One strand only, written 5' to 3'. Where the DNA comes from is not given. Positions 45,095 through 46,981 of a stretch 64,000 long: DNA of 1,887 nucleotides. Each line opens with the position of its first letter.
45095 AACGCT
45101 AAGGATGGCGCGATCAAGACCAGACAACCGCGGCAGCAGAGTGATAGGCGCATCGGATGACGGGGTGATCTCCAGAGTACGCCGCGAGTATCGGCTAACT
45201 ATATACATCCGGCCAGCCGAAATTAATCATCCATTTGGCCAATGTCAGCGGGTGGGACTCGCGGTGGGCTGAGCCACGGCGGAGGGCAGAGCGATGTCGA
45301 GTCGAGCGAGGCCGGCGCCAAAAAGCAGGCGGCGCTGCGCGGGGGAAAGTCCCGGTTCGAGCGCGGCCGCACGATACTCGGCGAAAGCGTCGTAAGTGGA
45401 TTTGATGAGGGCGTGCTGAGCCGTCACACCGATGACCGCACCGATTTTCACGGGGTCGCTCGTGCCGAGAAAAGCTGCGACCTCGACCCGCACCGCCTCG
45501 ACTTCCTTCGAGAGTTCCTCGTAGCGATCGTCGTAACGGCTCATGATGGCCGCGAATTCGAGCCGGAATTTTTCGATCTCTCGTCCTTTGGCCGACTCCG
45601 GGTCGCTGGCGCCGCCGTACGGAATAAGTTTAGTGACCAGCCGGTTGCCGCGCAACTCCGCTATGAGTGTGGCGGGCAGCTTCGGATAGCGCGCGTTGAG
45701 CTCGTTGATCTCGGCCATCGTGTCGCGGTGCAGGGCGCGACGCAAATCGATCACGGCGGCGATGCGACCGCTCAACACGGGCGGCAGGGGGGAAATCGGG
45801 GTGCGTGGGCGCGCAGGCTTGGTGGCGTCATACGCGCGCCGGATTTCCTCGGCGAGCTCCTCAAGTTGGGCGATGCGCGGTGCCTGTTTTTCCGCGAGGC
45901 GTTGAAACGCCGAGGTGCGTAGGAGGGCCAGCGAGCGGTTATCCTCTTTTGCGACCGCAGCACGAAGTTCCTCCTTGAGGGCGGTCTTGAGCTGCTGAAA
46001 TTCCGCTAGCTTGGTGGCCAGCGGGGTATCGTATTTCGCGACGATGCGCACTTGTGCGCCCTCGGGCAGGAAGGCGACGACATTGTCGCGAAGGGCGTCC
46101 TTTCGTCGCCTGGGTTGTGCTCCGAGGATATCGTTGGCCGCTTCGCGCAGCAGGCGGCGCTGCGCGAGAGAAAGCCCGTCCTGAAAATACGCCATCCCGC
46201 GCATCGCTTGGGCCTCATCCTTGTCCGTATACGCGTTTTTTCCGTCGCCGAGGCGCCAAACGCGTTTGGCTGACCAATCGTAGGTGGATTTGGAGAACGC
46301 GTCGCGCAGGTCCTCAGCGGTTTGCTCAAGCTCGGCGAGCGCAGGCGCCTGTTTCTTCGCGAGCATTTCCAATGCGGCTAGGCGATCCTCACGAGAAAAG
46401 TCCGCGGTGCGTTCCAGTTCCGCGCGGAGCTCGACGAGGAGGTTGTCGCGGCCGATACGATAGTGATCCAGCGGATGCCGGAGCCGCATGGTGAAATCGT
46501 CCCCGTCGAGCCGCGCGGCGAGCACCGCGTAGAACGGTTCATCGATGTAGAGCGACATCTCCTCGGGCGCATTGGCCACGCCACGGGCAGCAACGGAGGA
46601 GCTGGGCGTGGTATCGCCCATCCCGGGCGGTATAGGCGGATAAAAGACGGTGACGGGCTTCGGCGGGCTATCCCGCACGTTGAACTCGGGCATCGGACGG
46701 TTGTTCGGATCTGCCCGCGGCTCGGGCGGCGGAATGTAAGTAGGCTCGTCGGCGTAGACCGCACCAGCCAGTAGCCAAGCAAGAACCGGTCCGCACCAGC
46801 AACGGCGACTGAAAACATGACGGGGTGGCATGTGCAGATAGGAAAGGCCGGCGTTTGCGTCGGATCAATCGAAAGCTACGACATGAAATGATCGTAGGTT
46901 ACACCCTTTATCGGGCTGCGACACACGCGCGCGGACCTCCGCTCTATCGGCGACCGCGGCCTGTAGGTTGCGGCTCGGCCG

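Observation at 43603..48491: Uncharacterised secreted protein family expanded to four copies and tied to the phosphate-uptake genes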

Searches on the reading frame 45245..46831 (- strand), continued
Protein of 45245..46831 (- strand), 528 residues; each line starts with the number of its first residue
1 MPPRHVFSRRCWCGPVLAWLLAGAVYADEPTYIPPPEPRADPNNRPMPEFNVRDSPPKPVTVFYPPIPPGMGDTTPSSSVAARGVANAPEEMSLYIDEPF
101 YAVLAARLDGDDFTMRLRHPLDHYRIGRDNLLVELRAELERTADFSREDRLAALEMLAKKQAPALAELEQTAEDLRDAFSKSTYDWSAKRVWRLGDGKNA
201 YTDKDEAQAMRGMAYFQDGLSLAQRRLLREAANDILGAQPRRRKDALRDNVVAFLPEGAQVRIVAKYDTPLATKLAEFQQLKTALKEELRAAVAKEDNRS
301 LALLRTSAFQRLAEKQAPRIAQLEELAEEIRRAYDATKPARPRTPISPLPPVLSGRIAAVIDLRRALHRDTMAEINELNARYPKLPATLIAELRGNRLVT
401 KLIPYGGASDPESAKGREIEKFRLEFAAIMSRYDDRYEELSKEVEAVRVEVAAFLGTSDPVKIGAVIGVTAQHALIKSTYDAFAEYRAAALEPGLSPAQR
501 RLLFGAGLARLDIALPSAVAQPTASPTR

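Call 44: search_protein_families(library=pfam, proteins=[L016:2022-2993:+, L030:1131-2633:-, L057:11585-14143:-, L043:5150-6826:+, L034:17487-20588:-, L066:13204-14562:-, L049:13916-14989:-, L035:1909-4140:-, L040:4808-8326:-, L048:6952-8478:+], max_evalue=0.00001)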
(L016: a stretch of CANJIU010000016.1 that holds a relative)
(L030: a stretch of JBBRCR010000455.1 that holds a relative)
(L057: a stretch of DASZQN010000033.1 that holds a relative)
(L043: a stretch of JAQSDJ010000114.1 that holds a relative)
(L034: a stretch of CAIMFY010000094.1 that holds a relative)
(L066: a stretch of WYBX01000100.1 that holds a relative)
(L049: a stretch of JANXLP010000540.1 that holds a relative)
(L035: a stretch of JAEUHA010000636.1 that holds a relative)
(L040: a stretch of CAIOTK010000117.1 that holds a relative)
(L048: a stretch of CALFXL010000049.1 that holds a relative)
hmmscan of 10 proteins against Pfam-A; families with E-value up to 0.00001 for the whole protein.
L016:2022-2993:+ (323 aa): 1 family
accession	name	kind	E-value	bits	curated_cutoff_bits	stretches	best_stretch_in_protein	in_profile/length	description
PF02698.23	DUF218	-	3.7e-25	88.8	27.6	1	152-313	2-133/133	DUF218 domain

L030:1131-2633:- (500 aa): 3 families
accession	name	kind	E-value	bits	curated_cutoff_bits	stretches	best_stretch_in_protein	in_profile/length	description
PF13407.12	Peripla_BP_4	-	1.9e-57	195.2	35.1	1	200-465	1-258/258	Periplasmic binding protein domain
PF13377.12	Peripla_BP_3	-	9e-09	36.1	26.5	1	337-467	22-151/167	Periplasmic binding protein-like domain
PF00532.27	Peripla_BP_1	-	3e-08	33.9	22.2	1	200-414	4-208/281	Periplasmic binding proteins and sugar binding domain of LacI family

L057:11585-14143:- (852 aa): 2 families
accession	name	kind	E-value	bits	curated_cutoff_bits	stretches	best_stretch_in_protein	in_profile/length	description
PF00654.25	Voltage_CLC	-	6.7e-91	305.5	24.8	1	335-689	1-345/346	Voltage gated chloride channel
PF00571.33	CBS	-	4.8e-15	56.1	24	1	719-772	1-54/57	CBS domain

L043:5150-6826:+ (558 aa): 1 family
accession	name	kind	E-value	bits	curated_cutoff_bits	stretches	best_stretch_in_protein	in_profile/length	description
PF02518.31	HATPase_c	-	7.8e-20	71.8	26.4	1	454-555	5-110/111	Histidine kinase-, DNA gyrase B-, and HSP90-like ATPase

L034:17487-20588:- (1033 aa): 2 families
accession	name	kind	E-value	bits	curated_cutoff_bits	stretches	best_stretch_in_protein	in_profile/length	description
PF00176.29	SNF2-rel_dom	-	6.2e-64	216.3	24.9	1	567-835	1-290/290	SNF2-related domain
PF00271.37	Helicase_C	-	8.6e-16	58.6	23.5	1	854-960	4-110/110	Helicase conserved C-terminal domain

L066:13204-14562:- (452 aa): 1 family
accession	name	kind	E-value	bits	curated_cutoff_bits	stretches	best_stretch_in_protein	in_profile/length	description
PF02321.23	OEP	-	7.7e-32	111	22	2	264-451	4-187/187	Outer membrane efflux protein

L049:13916-14989:- (357 aa): 2 families
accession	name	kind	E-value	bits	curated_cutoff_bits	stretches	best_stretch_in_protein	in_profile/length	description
PF00356.27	LacI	-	3.3e-09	36.8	27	1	22-63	5-46/46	Bacterial regulatory proteins, lacI family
PF13377.12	Peripla_BP_3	-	1.3e-08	35.5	26.5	1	197-345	3-164/167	Periplasmic binding protein-like domain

L035:1909-4140:- (743 aa): 5 families
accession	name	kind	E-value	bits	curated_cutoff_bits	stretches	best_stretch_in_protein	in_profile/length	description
PF17941.7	PP_kinase_C_1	-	9.1e-76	253.5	25.7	1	368-530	2-164/167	Polyphosphate kinase C-terminal domain 1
PF13090.12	PP_kinase_C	-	2.2e-65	219.8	25.8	1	539-712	1-172/172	Polyphosphate kinase C-terminal domain 2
PF02503.22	PP_kinase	-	3.5e-59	200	31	1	159-340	2-183/183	Polyphosphate kinase middle domain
PF13089.11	PP_kinase_N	-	3e-39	134.1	23.8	1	45-149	2-106/107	Polyphosphate kinase N-terminal domain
PF13091.12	PLDc_2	-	1.2e-09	38.5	27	0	415-527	22-131/132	PLD-like domain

L040:4808-8326:- (1172 aa): 2 families
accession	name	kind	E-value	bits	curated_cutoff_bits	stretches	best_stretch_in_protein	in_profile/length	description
PF20601.3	DUF6797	-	5.1e-31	107.8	24.9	1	510-614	1-96/96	Domain of unknown function (DUF6797)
PF13442.11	Cytochrome_CBB3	-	4.7e-09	36.9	27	1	332-406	2-68/68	Cytochrome C oxidase, cbb3-type, subunit III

L048:6952-8478:+ (508 aa): 6 families
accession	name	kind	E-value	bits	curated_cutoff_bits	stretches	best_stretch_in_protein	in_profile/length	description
PF00158.32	Sigma54_activat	-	1.1e-60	204.6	20.2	1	191-354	4-167/168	Sigma-54 interaction domain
PF00072.30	Response_reg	-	2.1e-17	63.7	30.2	1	45-150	1-107/111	Response regulator receiver domain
PF14532.12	Sigma54_activ_2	-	5.4e-16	59.5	25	1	205-359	17-138/138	Sigma-54 interaction domain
PF25601.1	AAA_lid_14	-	1.9e-15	56.9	27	1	360-438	1-79/87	AAA+ ATPase lid domain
PF02954.25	HTH_8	-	1.2e-07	31.8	22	1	462-491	10-39/42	Bacterial regulatory protein, Fis family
PF07728.20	AAA_5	-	4.5e-07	30.4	22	1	212-332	2-125/139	AAA domain (dynein-related subfamily)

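Call 45: fold_search(model_id=the predicted structure, library=pdb)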
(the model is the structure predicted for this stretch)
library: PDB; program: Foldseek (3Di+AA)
matches with E <= 10: 422; with E <= 0.001: 0
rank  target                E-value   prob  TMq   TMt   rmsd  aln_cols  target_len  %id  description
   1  4k1p_C                6.7e-02  0.30  0.12  0.18  19.9       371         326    9  Structure of the NheA component of the Nhe toxin from Bacillus cereus (released 2013-09-18)
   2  8s89                  7.0e-02  0.30  0.14  0.17  24.1       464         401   16  Efficient and scalable protein design using a relaxed sequence space (released 2024-10-16)
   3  4k1p_D                8.4e-02  0.44  0.14  0.19  17.4       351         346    9  Structure of the NheA component of the Nhe toxin from Bacillus cereus (released 2013-09-18)
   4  4k1p_B                8.8e-02  0.47  0.15  0.20  18.1       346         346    9  Structure of the NheA component of the Nhe toxin from Bacillus cereus (released 2013-09-18)
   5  4k1p_A                2.2e-01  0.18  0.11  0.17  21.5       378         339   10  Structure of the NheA component of the Nhe toxin from Bacillus cereus (released 2013-09-18)
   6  7ung_B3               2.4e-01  0.13  0.10  0.15  46.4       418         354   14  48-nm repeat of the human respiratory doublet microtubule (released 2022-10-05)
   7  4k1p_G                3.1e-01  0.15  0.12  0.17  21.4       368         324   10  Structure of the NheA component of the Nhe toxin from Bacillus cereus (released 2013-09-18)
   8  7rtt_A                3.1e-01  0.09  0.11  0.13  33.9       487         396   10  Cryo-EM structure of a TTYH2 cis-dimer (released 2021-08-25)
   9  7a0g_DDD              3.3e-01  0.14  0.11  0.17  31.5       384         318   11  Structure of the SmhB pore of the tripartite alpha-pore forming toxin, Smh, from Serratia marcescens. (released 2021-03-31)
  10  9fqr_A0               3.3e-01  0.14  0.12  0.15  46.0       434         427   14  96-nm repeat of axonemal doublet microtubules from bovine sperm (released 2025-03-26)
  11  8otz_Cv               3.3e-01  0.11  0.10  0.13  46.0       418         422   13  48-nm repeat of the native axonemal doublet microtubule from bovine sperm (released 2023-11-22)
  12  7rtt_B                3.4e-01  0.11  0.11  0.14  35.6       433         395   10  Cryo-EM structure of a TTYH2 cis-dimer (released 2021-08-25)
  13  7a0g_BBB              3.7e-01  0.11  0.10  0.15  32.8       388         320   10  Structure of the SmhB pore of the tripartite alpha-pore forming toxin, Smh, from Serratia marcescens. (released 2021-03-31)
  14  7sqc_1W               3.9e-01  0.23  0.12  0.22  35.4       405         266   11  Ciliary C1 central pair apparatus isolated from Chlamydomonas reinhardtii (released 2022-04-13)
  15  7sqc_1K               3.9e-01  0.13  0.11  0.15  42.2       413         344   12  Ciliary C1 central pair apparatus isolated from Chlamydomonas reinhardtii (released 2022-04-13)
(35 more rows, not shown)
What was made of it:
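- On ClyA-family alpha-pore-forming toxins: Best Foldseek E is 0.067, with TM 0.12-0.20 (call 45).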

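Call 47: find_encoding_contigs(protein=P0001, flank=3000, max_places=3)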
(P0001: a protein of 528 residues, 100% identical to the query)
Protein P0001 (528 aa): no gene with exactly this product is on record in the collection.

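Call 48: list_cluster_members(proteins=[P0001, P0002, P0003])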
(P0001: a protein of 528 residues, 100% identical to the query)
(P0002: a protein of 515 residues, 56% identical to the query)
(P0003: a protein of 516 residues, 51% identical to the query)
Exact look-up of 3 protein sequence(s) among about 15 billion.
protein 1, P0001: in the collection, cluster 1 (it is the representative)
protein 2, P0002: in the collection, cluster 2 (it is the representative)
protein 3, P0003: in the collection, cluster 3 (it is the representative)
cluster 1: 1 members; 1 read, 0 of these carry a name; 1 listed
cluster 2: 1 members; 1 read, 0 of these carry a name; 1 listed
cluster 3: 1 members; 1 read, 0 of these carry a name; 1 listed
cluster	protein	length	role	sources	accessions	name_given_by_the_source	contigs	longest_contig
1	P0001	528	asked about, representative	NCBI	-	-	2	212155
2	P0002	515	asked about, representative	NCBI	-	-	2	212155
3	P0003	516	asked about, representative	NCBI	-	-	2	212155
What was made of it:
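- Tried and rejected: The exact-protein look-up found no record and the clusters carry no names (calls 47, 48).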

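Call 55: search_protein_families(library=pfam, proteins=[L046:8663-9277:+, L046:11398-12816:+, L055:1526-2953:+, L055:4850-6223:+, L049:7720-9513:-, L029:12889-13302:+, L029:8375-9301:-, L072:8331-8780:-, L072:7300-8220:-, L068:8474-9025:-], max_evalue=0.001)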
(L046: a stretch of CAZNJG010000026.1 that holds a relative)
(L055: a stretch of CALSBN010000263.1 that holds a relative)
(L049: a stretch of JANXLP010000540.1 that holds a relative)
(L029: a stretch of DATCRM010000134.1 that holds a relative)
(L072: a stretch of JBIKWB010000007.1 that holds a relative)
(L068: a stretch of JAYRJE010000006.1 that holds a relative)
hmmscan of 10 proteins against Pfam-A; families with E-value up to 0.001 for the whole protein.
L046:8663-9277:+ (204 aa): 1 family
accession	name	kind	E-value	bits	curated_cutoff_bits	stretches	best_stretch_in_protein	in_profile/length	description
PF13505.12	OMP_b-brl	-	2.4e-07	31.6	28.7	1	16-167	3-164/175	Outer membrane protein beta-barrel domain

L046:11398-12816:+ (472 aa): 2 families
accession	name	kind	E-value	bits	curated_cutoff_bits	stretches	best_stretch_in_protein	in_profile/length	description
PF02518.31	HATPase_c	-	4.5e-21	75.8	26.4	1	374-471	8-109/111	Histidine kinase-, DNA gyrase B-, and HSP90-like ATPase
PF13581.12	HATPase_c_2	-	2.9e-05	24.5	27.4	1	372-446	32-109/127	Histidine kinase-like ATPase domain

L055:1526-2953:+ (475 aa): 9 families
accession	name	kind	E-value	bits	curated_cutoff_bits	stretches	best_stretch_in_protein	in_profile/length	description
PF00158.32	Sigma54_activat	-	3.3e-59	199.8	20.2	1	160-320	7-167/168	Sigma-54 interaction domain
PF00072.30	Response_reg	-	6.2e-19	68.6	30.2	1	13-117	1-106/111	Response regulator receiver domain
PF14532.12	Sigma54_activ_2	-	9.9e-19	68.4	25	1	171-325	17-138/138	Sigma-54 interaction domain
PF25601.1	AAA_lid_14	-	3.1e-13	49.8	27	1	326-392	1-67/87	AAA+ ATPase lid domain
PF07728.20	AAA_5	-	1.5e-08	35.2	22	1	177-297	1-124/139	AAA domain (dynein-related subfamily)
PF02954.25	HTH_8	-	1.2e-06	28.6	22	1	429-460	8-39/42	Bacterial regulatory protein, Fis family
PF00004.35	AAA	-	4.6e-05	24.3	21.2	1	178-297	1-111/131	ATPase family associated with various cellular activities (AAA)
PF01078.27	Mg_chelatase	-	0.00055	19.8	20.3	0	237-296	97-158/207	Magnesium chelatase, subunit ChlI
PF13191.12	AAA_16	-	0.00099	20.1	32.6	0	159-214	7-63/167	AAA ATPase domain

L055:4850-6223:+ (457 aa): 2 families
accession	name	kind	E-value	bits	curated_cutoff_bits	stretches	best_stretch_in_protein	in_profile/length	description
PF02518.31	HATPase_c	-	2.7e-21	76.5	26.4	1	358-456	7-109/111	Histidine kinase-, DNA gyrase B-, and HSP90-like ATPase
PF13581.12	HATPase_c_2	-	1.4e-06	28.8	27.4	1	355-452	30-125/127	Histidine kinase-like ATPase domain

L049:7720-9513:- (597 aa): 0 families

L029:12889-13302:+ (137 aa): 0 families

L029:8375-9301:- (308 aa): 0 families

L072:8331-8780:- (149 aa): 1 family
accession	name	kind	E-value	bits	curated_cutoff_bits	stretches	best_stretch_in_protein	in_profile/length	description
PF01029.23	NusB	-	1.5e-32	113.2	23.1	1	11-135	2-131/133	NusB family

L072:7300-8220:- (306 aa): 13 families
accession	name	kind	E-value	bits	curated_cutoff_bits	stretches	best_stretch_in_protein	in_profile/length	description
PF00448.28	SRP54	-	3.4e-73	245.9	22.7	1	102-302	1-195/196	SRP54-type protein, GTPase domain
PF13401.12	AAA_22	-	7.2e-08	33.2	27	1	102-212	5-110/130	AAA domain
PF02881.24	SRP54_N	-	8.4e-08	32.8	22.4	1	24-74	10-65/75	SRP54-type protein, helical bundle domain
PF06414.18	Zeta_toxin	-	3.5e-07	30.3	22.3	1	98-207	12-118/199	Zeta toxin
PF13604.12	AAA_30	-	1.3e-06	28.7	27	1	99-200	14-104/191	AAA domain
PF13245.12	AAA_19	-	1.1e-05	26.1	25.1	1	100-208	9-116/134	AAA domain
PF01656.29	CbiA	-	1.2e-05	25.7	25.4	1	111-260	8-86/125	CobQ/CobB/MinD/ParA nucleotide binding domain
PF13191.12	AAA_16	-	3.5e-05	24.8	32.6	1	101-215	23-129/167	AAA ATPase domain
PF13671.12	AAA_33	-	0.00014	22.6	27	1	104-192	1-78/143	AAA domain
PF25199.1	nSTAND_NTPase5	-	0.00015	22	34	1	100-190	39-129/145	Novel STAND NTPase 5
PF13207.12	AAA_17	-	0.00027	21.7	27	1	108-208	1-94/136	AAA domain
PF20720.3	nSTAND3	-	0.00072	19.7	27.2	0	103-136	18-51/155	Novel STAND NTPase 3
PF03308.22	MeaB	-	0.00083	18.9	23.1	0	101-139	32-70/273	Methylmalonyl Co-A mutase-associated GTPase MeaB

L068:8474-9025:- (183 aa): 0 families

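Call 64: search_protein_families(library=pfam, proteins=[P0216, P0258, P0260, P0143, P0141, P0208, P0212, P0084, P0254, P0175], max_evalue=0.001)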
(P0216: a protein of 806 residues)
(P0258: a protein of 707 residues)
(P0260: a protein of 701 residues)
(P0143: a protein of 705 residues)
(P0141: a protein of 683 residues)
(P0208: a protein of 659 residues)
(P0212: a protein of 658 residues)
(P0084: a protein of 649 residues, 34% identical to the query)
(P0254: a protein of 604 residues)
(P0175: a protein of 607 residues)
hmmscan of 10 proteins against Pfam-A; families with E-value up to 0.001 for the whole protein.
P0216 (806 aa): 0 families

P0258 (707 aa): 0 families

P0260 (701 aa): 0 families

P0143 (705 aa): 0 families

P0141 (683 aa): 1 family
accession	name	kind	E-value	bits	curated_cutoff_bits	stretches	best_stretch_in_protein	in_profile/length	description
PF01384.25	PHO4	-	4.9e-13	49.2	33.7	1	32-88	49-111/350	Phosphate transporter family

P0208 (659 aa): 0 families

P0212 (658 aa): 0 families

P0084 (649 aa): 0 families

P0254 (604 aa): 0 families

P0175 (607 aa): 0 families
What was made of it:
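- Tried and rejected: One protein carries a PHO4 fragment, probably a merged pitA-fam gene call (call 64).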

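Call 79: search_solved_structures(query=L047:3061-4434:+, max_evalue=0.01)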
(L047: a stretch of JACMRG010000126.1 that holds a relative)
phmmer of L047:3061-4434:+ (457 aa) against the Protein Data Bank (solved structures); distinct sequences matched with E-value up to 0.01: 35.
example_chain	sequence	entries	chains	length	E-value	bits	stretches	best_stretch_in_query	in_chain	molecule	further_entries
9jfj_A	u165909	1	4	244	4.8e-11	45.4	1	238-456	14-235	Sensor histidine kinase ZraS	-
8a7f_A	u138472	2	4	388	1e-10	44.3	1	222-457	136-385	Putative Sensory box protein,Sensor protein FixL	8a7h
8a3u_A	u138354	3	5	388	1e-10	44.3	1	222-457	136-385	Putative Sensory box protein,Sensor protein FixL | Putative Sensory box protein,Putative Sensory box protein,Sensor protein FixL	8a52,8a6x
4gcz_A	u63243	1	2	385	1.7e-10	43.5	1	229-457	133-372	Blue-light photoreceptor, Sensor protein fixL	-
9p6i_A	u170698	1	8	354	6.3e-10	41.7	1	245-456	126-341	histidine kinase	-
8sgk_A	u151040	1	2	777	1.3e-07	34.1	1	333-455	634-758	Bacteriophytochrome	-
8avv_A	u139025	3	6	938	1.7e-07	33.7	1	333-455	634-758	Bacteriophytochrome,Response regulator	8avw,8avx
8u4x_A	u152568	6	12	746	5.2e-07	32.1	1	358-457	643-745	histidine kinase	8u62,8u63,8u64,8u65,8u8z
1r62_A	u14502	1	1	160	5.3e-07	32.1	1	361-439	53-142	Nitrogen regulation protein NR(II)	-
4q20_A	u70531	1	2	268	9.6e-07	31.2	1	356-455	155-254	Sensor protein DivL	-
5c93_A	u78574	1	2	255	3.9e-06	29.2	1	360-455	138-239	Histidine kinase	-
4u7n_A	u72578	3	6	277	4.2e-06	29.1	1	360-455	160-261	Histidine protein kinase sensor protein | Histidine kinase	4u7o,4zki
6paj_A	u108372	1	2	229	9e-06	28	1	360-455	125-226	Sensor protein SrrB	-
6lgq_C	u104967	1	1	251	1.3e-05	27.5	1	336-455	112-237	Histidine kinase KdpD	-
3sl2_A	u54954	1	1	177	1.9e-05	26.9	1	360-455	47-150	Sensor histidine kinase yycG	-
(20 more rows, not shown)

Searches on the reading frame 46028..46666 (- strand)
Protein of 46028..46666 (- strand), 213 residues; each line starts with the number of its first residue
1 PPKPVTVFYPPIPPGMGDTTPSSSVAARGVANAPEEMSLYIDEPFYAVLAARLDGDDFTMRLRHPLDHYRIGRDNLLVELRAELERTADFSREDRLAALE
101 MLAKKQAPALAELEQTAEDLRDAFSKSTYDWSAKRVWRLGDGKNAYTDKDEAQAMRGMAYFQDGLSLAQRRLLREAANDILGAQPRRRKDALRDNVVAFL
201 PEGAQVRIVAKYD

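Call 82: predict_structure(alignment_id=A3)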
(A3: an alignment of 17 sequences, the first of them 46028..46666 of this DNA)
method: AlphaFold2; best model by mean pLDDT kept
length: 213 residues; sequences in the alignment: 17
mean_pLDDT: 76.6   pTM: 0.72
mean pLDDT of the five models: 76.6, 74.5, 74.3, 71.3, 67.2
residues with pLDDT >= 90: 62; 70-90: 81; 50-70: 48; < 50: 22
segments of 3 or more residues with pLDDT < 50: 23-30, 185-194
pLDDT, mean of each block of 10 residues (from residue 1): 72 61 44 82 88 82 92 95 96 96 96 93 73 60 75 86 87 83 51 50 55 51
secondary structure, 60 per line:
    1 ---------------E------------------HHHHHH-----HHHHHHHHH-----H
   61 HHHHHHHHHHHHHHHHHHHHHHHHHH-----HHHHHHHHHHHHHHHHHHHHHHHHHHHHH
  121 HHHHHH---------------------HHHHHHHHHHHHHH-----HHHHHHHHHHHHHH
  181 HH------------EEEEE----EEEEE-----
elements in order: H35-40 H46-54 H60-86 H92-126 H148-161 H167-182 E195-199 E204-208
